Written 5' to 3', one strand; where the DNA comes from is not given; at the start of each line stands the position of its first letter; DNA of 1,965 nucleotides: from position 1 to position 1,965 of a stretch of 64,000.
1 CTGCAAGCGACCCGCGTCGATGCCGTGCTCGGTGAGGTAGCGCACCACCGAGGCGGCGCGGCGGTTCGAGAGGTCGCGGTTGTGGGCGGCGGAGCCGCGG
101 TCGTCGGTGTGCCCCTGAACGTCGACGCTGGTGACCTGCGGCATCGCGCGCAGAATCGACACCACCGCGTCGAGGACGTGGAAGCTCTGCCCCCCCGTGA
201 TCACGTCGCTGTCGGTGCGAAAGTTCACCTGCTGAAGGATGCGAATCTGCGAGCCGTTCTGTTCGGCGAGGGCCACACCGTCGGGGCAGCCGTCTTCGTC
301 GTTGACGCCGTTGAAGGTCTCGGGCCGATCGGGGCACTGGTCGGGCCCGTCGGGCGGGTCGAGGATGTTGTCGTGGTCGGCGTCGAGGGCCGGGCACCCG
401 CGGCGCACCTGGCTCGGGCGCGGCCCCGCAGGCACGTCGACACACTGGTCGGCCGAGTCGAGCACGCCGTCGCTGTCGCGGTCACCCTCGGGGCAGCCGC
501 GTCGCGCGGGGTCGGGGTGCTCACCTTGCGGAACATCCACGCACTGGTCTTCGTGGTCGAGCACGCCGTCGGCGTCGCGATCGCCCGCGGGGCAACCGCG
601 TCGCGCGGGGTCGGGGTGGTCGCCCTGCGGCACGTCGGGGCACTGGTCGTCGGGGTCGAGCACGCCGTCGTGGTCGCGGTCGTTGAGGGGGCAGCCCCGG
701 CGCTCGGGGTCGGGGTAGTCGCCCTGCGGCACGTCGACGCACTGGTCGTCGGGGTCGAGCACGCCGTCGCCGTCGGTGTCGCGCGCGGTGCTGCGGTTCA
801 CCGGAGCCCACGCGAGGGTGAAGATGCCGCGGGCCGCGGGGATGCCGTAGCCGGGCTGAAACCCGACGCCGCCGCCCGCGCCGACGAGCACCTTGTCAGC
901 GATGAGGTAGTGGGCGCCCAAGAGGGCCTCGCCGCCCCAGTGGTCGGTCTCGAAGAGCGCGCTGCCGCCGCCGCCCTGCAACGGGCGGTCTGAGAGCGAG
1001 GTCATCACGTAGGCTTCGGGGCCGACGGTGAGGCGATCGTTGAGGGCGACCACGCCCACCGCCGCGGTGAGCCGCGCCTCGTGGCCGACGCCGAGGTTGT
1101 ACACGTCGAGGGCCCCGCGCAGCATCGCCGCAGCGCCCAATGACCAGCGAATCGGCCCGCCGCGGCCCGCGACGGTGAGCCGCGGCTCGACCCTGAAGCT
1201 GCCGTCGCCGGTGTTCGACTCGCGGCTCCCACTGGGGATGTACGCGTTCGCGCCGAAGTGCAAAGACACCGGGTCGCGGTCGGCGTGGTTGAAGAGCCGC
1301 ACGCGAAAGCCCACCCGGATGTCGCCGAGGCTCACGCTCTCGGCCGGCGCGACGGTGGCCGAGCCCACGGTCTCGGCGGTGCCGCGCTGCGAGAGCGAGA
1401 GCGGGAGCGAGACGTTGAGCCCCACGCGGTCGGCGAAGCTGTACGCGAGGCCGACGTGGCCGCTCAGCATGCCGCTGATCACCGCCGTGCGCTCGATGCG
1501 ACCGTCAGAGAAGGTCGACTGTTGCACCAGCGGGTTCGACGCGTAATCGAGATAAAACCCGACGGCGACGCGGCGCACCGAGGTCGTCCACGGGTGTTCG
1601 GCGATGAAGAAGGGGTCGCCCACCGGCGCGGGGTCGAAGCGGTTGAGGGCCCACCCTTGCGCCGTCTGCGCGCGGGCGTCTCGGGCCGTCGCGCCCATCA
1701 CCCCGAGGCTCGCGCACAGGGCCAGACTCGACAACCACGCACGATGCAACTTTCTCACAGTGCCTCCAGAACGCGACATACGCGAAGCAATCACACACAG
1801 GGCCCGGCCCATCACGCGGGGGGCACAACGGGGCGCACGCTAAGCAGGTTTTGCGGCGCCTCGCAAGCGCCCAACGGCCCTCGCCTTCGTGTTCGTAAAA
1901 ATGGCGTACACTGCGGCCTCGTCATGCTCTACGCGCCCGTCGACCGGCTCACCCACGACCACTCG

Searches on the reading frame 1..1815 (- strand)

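Call 22: search_protein_families(library=pfam, proteins=[window:1-1815:-])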
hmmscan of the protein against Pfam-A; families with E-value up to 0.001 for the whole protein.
window:1-1815:- (605 aa): 2 families
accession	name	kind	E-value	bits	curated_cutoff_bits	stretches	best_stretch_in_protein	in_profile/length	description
PF00691.25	OmpA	-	7.2e-12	45.9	27.2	1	534-604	4-74/98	OmpA family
PF13557.12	Phenol_MetA_deg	-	0.0004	20.9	22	1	153-317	63-223/242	Putative MetA-pathway of phenol degradation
